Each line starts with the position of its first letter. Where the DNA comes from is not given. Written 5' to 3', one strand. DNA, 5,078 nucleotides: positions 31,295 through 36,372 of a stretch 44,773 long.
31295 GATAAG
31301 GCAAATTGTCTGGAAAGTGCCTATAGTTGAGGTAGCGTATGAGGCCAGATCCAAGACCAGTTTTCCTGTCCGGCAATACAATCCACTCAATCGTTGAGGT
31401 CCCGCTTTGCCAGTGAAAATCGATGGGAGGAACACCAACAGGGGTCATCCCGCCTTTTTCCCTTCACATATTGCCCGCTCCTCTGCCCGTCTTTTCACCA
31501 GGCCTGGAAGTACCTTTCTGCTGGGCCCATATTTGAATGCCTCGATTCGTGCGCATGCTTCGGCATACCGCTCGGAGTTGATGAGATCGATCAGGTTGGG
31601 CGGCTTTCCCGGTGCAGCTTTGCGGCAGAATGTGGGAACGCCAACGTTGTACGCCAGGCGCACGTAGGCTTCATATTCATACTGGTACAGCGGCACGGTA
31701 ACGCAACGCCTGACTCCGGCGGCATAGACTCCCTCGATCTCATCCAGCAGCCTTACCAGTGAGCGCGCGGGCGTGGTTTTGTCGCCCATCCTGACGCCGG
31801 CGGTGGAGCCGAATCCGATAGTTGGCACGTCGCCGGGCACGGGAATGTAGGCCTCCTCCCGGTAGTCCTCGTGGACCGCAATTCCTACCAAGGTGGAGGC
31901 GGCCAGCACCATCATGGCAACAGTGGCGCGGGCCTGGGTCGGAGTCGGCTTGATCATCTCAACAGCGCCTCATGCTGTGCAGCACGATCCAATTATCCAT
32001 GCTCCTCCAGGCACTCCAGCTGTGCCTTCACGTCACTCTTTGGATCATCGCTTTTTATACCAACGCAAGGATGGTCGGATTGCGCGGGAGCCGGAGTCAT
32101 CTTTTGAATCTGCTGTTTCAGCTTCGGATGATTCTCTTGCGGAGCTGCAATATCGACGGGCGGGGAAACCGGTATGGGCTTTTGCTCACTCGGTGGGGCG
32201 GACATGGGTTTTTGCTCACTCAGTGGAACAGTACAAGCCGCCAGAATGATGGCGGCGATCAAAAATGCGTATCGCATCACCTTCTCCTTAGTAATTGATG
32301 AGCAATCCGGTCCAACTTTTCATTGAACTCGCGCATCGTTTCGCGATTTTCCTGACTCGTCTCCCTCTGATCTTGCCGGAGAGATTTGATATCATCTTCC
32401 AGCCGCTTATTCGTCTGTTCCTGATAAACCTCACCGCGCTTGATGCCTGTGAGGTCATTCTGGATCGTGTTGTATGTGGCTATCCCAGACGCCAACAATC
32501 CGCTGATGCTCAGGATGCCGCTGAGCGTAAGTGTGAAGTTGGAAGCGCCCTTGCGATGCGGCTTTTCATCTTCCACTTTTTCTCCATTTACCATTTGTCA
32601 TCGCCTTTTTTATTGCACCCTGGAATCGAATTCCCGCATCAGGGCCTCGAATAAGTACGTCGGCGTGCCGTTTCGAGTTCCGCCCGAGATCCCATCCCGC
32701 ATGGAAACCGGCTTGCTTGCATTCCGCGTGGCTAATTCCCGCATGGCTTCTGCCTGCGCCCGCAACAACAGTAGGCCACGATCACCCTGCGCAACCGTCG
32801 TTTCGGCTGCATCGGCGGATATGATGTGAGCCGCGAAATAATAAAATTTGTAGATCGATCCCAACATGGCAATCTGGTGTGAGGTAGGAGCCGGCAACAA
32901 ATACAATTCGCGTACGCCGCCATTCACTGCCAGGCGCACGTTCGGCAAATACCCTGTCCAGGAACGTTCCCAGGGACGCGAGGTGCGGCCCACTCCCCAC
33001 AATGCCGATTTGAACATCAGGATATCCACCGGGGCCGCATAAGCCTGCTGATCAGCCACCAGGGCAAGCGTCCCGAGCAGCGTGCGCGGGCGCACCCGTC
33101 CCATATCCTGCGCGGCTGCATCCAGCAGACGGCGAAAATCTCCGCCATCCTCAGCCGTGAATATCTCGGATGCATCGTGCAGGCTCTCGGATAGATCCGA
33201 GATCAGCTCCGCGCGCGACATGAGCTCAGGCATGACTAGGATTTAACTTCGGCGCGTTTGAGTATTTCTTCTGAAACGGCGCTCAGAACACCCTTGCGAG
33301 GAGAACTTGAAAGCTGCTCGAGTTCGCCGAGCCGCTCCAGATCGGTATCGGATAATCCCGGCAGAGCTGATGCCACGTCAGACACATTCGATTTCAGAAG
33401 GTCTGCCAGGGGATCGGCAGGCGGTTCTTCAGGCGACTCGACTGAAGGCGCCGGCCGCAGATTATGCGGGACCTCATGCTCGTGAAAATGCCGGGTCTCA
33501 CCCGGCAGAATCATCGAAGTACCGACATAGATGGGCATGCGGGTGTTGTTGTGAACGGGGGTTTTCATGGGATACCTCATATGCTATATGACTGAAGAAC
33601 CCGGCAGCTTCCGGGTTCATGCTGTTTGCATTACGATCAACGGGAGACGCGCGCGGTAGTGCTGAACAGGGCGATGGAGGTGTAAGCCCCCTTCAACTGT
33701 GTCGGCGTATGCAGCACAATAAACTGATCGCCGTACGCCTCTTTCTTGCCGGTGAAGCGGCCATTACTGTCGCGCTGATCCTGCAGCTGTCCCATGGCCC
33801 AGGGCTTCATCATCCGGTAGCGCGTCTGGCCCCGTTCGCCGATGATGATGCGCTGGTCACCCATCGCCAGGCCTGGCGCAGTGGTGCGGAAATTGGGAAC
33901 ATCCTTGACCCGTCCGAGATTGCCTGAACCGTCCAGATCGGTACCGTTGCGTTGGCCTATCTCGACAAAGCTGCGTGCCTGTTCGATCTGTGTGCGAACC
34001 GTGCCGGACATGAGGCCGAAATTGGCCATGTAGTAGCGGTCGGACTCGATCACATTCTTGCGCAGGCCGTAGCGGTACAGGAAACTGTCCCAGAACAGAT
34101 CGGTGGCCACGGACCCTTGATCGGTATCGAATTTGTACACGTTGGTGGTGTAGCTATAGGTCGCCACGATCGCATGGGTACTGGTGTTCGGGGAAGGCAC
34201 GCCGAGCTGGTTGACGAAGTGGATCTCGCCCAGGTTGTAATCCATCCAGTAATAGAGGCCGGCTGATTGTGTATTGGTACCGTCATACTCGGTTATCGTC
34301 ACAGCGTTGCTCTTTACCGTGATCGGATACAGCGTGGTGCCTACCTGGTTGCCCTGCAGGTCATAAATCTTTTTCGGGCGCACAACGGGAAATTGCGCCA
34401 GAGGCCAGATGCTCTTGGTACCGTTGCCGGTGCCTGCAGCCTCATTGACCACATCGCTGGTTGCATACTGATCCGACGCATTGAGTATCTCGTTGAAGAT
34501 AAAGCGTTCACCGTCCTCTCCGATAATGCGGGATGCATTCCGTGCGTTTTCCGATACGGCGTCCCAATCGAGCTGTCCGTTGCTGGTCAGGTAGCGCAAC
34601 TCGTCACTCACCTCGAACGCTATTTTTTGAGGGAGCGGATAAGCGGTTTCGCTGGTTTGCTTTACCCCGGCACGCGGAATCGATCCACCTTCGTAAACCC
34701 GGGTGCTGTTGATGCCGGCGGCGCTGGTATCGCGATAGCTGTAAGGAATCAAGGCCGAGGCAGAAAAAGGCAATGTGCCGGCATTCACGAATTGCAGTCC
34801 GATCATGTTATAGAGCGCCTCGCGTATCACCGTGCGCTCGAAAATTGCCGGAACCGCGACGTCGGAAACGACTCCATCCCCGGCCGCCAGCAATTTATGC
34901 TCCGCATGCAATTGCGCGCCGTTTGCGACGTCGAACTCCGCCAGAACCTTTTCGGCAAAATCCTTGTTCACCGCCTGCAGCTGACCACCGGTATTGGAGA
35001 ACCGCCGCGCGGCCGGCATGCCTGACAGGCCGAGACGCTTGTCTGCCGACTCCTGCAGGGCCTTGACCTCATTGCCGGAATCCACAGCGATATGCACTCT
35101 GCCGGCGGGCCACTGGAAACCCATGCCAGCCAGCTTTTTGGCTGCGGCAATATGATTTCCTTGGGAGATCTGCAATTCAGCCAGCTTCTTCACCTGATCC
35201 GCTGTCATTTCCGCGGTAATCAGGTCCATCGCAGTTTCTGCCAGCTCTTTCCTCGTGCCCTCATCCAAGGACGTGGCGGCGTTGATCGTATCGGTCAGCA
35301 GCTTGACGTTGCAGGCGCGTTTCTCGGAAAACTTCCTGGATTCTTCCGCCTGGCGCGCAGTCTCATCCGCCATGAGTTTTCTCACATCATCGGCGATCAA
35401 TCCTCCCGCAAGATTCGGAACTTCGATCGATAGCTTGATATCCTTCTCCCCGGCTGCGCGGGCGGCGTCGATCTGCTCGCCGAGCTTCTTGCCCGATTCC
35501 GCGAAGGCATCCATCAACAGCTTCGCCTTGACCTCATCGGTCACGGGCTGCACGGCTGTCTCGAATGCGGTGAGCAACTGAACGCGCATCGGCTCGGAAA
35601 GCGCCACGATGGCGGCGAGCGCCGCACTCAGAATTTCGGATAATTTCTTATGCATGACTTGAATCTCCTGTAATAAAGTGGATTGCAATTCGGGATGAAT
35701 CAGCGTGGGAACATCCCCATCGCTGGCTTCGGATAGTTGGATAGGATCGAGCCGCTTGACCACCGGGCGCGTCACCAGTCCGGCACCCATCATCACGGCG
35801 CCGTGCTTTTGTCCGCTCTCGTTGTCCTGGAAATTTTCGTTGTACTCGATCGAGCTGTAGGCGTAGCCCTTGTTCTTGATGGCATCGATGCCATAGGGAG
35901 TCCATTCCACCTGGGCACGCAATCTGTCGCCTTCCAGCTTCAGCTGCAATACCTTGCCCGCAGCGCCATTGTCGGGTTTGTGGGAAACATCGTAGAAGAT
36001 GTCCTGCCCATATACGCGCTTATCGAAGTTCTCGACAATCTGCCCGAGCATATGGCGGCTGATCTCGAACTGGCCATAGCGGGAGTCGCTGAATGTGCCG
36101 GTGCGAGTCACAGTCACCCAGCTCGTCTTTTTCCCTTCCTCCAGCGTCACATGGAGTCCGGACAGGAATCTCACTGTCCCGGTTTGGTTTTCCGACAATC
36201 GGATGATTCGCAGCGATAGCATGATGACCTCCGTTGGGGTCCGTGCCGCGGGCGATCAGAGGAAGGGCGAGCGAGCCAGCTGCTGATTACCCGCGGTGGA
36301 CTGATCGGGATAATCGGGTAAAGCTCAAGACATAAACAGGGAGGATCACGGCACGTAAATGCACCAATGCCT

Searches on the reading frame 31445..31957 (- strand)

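Call 87: search_protein_families(library=pfam, proteins=[window:31445-31957:-], max_evalue=0.01)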
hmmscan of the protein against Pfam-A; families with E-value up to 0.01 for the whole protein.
window:31445-31957:- (170 aa): 1 family
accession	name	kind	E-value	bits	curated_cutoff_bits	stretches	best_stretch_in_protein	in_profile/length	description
PF00959.24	Phage_lysozyme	-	9.3e-23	81.4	22.3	1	29-160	3-125/125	Phage lysozyme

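Call 88: search_protein_families(library=padloc, proteins=[window:31445-31957:-], max_evalue=0.001)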
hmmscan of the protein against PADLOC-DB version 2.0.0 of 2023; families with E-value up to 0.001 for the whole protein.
window:31445-31957:- (170 aa): 0 families

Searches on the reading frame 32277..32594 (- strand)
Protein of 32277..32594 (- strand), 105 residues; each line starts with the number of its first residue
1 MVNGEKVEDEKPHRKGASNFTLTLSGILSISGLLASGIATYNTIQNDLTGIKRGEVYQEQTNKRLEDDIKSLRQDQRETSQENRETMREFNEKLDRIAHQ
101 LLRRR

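Call 87: search_protein_families(library=pfam, proteins=[window:32277-32594:-], max_evalue=0.01)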
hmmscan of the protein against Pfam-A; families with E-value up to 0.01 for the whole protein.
window:32277-32594:- (105 aa): 1 family
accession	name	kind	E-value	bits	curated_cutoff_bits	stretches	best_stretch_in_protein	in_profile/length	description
PF04977.20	DivIC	-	0.0006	20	28.9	1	27-80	5-58/80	Septum formation initiator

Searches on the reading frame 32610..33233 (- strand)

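Call 87: search_protein_families(library=pfam, proteins=[window:32610-33233:-], max_evalue=0.01)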
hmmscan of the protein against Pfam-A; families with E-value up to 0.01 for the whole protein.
window:32610-33233:- (207 aa): 1 family
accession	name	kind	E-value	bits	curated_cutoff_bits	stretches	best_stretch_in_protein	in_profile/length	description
PF24175.2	SU10_adaptor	-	6.9e-06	27.1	27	1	5-141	1-131/194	SU10 adaptor protein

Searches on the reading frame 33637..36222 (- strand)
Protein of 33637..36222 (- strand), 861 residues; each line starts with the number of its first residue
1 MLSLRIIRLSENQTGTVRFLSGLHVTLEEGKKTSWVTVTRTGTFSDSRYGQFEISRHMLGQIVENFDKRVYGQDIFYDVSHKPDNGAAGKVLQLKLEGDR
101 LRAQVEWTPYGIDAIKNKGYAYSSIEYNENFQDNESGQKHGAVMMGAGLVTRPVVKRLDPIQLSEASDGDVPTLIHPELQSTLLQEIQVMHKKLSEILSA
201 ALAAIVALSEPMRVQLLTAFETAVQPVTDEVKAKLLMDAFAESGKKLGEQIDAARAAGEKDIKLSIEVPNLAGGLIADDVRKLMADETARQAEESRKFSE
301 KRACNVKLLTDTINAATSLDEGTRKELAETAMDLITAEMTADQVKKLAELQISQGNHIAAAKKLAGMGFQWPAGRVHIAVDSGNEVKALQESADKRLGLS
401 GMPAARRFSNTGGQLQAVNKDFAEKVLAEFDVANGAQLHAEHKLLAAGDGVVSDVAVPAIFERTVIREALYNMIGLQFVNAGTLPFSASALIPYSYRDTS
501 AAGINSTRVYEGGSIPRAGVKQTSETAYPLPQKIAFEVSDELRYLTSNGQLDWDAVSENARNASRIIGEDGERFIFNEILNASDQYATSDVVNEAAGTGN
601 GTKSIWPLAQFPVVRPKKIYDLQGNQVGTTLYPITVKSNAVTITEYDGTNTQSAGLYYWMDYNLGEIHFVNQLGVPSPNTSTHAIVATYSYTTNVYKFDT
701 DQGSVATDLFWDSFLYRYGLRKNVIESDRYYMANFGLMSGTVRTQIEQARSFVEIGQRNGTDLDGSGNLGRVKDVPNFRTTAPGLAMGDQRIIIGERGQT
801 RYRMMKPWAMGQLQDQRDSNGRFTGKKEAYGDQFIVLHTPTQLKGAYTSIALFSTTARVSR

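Call 9: search_protein_families(library=pfam, proteins=[window:33637-36222:-], max_evalue=0.01)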
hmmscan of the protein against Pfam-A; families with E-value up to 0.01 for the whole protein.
window:33637-36222:- (861 aa): 1 family
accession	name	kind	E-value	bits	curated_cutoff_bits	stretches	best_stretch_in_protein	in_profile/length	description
PF10123.14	Mu-like_Pro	-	5.7e-08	33.1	25.2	1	51-291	21-243/330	Mu-like prophage I protein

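Call 12: search_dna_similar(query=window:33637-36222:-, collection=phages, mode=protein, max_rows=30)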
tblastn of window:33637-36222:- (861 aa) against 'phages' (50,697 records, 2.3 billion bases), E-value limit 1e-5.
Records with a match: 5; places in all: 5; records where one place covers at least 80% of the query: 1.
Best place of each record, by identity: <60% 5.
By first word of the organism name: Bacteriophage 4; Microcystis 1.
By host as written in the record: Helicobacter pullorum 3; Microcystis aeruginosa 1; Helicobacter apodemus MIT-03-7007 genome 1.
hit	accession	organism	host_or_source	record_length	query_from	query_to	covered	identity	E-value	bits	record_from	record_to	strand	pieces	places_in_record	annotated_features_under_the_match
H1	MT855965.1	Microcystis phage vB_MaeS-yong1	Microcystis aeruginosa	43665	5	860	99%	38.1%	5e-160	523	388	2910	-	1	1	hypothetical protein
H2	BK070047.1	Bacteriophage sp.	Helicobacter apodemus MIT-03-7007 genome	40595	36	162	15%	30.5%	6e-8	63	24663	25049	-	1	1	hypothetical protein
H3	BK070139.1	Bacteriophage sp.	Helicobacter pullorum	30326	36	193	18%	24.1%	3e-6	57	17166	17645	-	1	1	hypothetical protein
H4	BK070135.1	Bacteriophage sp.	Helicobacter pullorum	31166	36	193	18%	24.1%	4e-6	57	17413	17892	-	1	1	hypothetical protein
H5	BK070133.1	Bacteriophage sp.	Helicobacter pullorum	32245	36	193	18%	24.1%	4e-6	57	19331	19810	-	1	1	hypothetical protein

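Call 14: find_related_loci(query=window:33637-36222:-, collection=viral_contigs, flank=10000)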
Query window:33637-36222:- (861 aa) in viral_contigs; peptide patterns used: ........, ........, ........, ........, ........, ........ (x = any residue, [..] = any of these).
22 stretches matched a pattern; 21 encode a relative of the query (tblastn E <= 1e-3); 21 distinct loci.
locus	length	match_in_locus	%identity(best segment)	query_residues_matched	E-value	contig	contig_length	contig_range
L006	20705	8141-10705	84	1-856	0e+0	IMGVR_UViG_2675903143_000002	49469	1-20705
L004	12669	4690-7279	78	2-861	0e+0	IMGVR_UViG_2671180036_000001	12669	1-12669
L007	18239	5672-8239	82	5-861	0e+0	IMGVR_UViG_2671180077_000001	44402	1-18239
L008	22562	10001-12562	70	1-861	0e+0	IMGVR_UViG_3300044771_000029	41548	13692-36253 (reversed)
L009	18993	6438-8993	70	1-861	0e+0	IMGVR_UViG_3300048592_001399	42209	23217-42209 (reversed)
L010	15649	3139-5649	69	15-861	0e+0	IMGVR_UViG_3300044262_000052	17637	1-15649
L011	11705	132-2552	64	46-861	0e+0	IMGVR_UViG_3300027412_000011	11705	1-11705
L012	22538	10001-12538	63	15-861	0e+0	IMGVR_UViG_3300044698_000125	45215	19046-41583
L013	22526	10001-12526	61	15-861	0e+0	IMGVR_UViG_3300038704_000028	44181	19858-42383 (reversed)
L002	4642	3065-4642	93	1-527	0e+0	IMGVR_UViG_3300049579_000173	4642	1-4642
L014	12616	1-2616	56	1-861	0e+0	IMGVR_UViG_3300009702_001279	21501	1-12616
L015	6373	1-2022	65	180-861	0e+0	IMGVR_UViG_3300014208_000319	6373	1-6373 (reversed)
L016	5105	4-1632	76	319-861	0e+0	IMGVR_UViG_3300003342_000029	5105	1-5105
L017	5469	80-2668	50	1-861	0e+0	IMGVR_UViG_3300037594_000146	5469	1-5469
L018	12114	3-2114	55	140-861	0e+0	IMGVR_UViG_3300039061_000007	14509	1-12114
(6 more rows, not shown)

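Call 18: find_related_loci(query=window:33637-36222:-, collection=genome_contigs, flank=10000)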
Query window:33637-36222:- (861 aa) in genome_contigs; peptide patterns used: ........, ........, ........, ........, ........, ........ (x = any residue, [..] = any of these).
53 stretches matched a pattern; 10 encode a relative of the query (tblastn E <= 1e-3); 10 distinct loci.
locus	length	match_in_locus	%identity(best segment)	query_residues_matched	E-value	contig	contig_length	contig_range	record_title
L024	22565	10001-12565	84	1-856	0e+0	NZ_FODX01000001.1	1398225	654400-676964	Nitrosovibrio sp. Nv6, whole genome shotgun sequence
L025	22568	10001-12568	82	5-861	0e+0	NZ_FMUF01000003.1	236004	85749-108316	Nitrosospira sp. Nsp1, whole genome shotgun sequence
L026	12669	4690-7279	78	2-861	0e+0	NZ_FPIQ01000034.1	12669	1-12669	Nitrosovibrio sp. Nv17, whole genome shotgun sequence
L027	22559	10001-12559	68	1-861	0e+0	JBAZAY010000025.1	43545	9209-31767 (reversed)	MAG: Gallionella sp. isolate SO_2017_GW1_10 NODE_4174_length_43545_cov_2.755839_OW334_2017, whole genome shotgun sequenc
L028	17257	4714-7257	64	5-861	0e+0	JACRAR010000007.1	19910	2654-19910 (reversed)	MAG: Betaproteobacteria bacterium isolate NC_groundwater_1599_Pr3_B-0.1um_59_269 SR-2_scaffold_141_406517, whole genome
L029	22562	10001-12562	63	2-861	0e+0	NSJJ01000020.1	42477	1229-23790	MAG: Sulfuricella denitrificans isolate Ru_enrich_SD NODE_363_length_42477_cov_15.4307, whole genome shotgun sequence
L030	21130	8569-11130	61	2-861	0e+0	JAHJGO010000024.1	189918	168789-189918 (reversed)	MAG: Gammaproteobacteria bacterium isolate Modern_marine_glass_biofilm.mb.74 Modern_marine_glas.mb.74_k141_1067161, whol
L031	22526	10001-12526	61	15-861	0e+0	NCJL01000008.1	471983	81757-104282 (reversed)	MAG: Gallionellales bacterium 39-52-133 lw04302015_39_scaffold_53, whole genome shotgun sequence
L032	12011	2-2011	59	184-861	0e+0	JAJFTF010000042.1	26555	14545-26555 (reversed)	MAG: Betaproteobacteria bacterium isolate bin.132 k141_1113002, whole genome shotgun sequence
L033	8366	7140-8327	55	15-416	4e-136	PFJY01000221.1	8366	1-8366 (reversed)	MAG: Hydrogenophilales bacterium CG_4_10_14_3_um_filter_58_23 CG_4_10_14_3_um_filter_scaffold_6859_c, whole genome shotg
